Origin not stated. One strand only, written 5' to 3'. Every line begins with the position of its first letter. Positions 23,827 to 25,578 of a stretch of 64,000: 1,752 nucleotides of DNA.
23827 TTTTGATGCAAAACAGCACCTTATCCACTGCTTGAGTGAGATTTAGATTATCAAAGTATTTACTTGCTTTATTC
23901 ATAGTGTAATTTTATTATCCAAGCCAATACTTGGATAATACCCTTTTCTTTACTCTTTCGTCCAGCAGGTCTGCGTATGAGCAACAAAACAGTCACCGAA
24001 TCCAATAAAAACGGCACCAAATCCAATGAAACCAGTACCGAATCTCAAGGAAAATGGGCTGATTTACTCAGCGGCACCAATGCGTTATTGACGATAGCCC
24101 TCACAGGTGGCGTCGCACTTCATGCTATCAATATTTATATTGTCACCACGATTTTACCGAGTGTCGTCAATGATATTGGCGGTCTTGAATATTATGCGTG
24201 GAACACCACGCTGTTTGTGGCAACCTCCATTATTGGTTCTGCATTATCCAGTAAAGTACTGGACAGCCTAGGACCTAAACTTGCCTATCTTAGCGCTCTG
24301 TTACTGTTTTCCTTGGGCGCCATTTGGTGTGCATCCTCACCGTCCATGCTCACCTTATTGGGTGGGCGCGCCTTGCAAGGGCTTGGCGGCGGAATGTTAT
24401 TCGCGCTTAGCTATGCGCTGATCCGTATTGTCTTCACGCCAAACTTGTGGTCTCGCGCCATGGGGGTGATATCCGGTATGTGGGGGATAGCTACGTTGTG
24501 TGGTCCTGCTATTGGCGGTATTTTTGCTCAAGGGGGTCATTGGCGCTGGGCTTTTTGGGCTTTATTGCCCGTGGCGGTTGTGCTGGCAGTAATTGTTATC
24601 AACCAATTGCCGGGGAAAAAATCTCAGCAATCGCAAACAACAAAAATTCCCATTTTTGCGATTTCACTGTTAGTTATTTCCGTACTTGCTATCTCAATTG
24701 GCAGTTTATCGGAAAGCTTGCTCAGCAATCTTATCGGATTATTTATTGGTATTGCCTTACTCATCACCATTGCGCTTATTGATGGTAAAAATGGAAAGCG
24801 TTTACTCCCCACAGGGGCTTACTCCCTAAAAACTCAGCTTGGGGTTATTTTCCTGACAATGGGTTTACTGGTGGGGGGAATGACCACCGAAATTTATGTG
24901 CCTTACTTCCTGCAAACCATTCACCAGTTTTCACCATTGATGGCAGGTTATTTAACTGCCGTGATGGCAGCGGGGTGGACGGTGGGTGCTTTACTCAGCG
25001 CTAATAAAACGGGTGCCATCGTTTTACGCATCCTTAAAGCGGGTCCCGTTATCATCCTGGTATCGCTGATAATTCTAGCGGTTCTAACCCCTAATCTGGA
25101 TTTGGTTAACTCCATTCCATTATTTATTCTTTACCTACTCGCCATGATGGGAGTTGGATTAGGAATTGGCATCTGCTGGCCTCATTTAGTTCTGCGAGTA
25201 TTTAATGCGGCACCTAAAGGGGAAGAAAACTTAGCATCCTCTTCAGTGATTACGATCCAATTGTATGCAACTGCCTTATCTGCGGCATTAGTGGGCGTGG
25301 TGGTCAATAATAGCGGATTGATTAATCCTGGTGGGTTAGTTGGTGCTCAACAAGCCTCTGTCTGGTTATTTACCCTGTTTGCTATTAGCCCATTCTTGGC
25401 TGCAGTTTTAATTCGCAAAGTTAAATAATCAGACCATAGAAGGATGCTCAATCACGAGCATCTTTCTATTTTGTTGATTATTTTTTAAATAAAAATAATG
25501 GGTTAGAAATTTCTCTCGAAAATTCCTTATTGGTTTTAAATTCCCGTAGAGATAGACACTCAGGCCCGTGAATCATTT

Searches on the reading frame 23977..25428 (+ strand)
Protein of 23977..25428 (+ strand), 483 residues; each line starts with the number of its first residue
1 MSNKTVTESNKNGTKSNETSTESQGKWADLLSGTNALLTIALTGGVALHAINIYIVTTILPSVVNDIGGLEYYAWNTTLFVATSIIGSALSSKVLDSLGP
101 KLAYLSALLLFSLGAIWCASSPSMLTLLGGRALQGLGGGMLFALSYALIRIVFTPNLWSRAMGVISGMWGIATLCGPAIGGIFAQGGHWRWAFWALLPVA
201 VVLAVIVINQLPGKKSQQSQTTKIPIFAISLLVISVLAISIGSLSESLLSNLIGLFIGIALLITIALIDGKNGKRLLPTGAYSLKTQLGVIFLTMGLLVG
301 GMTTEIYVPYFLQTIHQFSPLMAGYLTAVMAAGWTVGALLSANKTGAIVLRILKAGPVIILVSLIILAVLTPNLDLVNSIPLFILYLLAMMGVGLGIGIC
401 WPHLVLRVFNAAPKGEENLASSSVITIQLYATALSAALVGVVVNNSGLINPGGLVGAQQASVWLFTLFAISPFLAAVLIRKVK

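Call 6: search_protein_families(library=pfam, proteins=[window:23977-25428:+], max_evalue=0.01)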
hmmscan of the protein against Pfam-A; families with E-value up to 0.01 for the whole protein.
window:23977-25428:+ (483 aa): 2 families
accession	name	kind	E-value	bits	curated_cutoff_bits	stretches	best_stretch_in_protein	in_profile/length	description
PF07690.21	MFS_1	-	6.4e-34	117.8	33.4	1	44-434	3-345/347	Major Facilitator Superfamily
PF11877.13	DUF3397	-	0.0021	18.7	25.9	1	191-266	1-75/112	Protein of unknown function (DUF3397)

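Call 7: search_protein_families(library=ncbifam, proteins=[window:23977-25428:+], max_evalue=0.01)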
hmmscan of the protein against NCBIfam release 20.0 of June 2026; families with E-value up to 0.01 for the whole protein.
window:23977-25428:+ (483 aa): 30 families (the best 25 are shown)
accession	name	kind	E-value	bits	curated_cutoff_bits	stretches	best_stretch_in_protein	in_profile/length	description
NF040895.2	MFS_effux_SdrM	equivalog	5.7e-28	98.2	550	1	41-397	10-360/441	multidrug efflux MFS transporter SdrM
TIGR00711.1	efflux_EmrB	subfamily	1.6e-27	96.5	230.2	1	37-446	2-411/485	DHA2 family efflux MFS transporter permease subunit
NF007799.0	PRK10504.1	subfamily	1.2e-16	60.6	426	1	45-334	18-310/471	multidrug transporter subunit MdtD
NF000095.1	tet_MFS_OtrB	exception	2.2e-16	59.5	999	1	45-430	34-425/563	oxytetracycline resistance efflux MFS transporter OtrB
TIGR00880.1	2_A_01_02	superfamily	6.4e-16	58.7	131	1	82-208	9-135/141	multidrug resistance protein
NF000009.1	tet_MFS_Tcr3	exception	1.6e-15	56.6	1000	1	44-443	38-443/512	tetracycline efflux MFS transporter Tcr3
NF008314.0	PRK11102.1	equivalog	7.4e-14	51.8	303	1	50-218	25-192/396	Bcr/CflA family multidrug efflux MFS transporter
NF000391.1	EmrB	exception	2.6e-12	46.2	925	1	34-241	8-215/501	multidrug efflux MFS transporter permease subunit EmrB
TIGR00710.1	efflux_Bcr_CflA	subfamily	1.4e-11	44.4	200.9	1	76-219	45-188/385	Bcr/CflA family efflux MFS transporter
NF053813.1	MFS_TcaB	equivalog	1.7e-11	43.5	475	1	38-221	7-191/396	putative multidrug effflux MFS transporter TcaB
NF000218.1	FexA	exception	2.5e-11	42.9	900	1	33-221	17-206/475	chloramphenicol/florfenicol efflux MFS transporter FexA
NF007782.0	PRK10473.1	subfamily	1.5e-09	37.5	417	1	51-221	19-188/394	MdtL family multidrug efflux MFS transporter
NF033135.1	cmx_cmrA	equivalog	2.4e-09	36.7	400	1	57-222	23-189/374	Cmx/CmrA family chloramphenicol efflux MFS transporter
NF012175.1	tet_MFS_L_K_45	equivalog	2.8e-09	36.3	650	1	51-375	14-334/444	Tet(L)/Tet(K)/Tet(45) family tetracycline efflux MFS transporter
NF012185.0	tet_MFS_L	exception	3.7e-09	36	925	1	51-373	28-346/457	tetracycline efflux MFS transporter Tet(L)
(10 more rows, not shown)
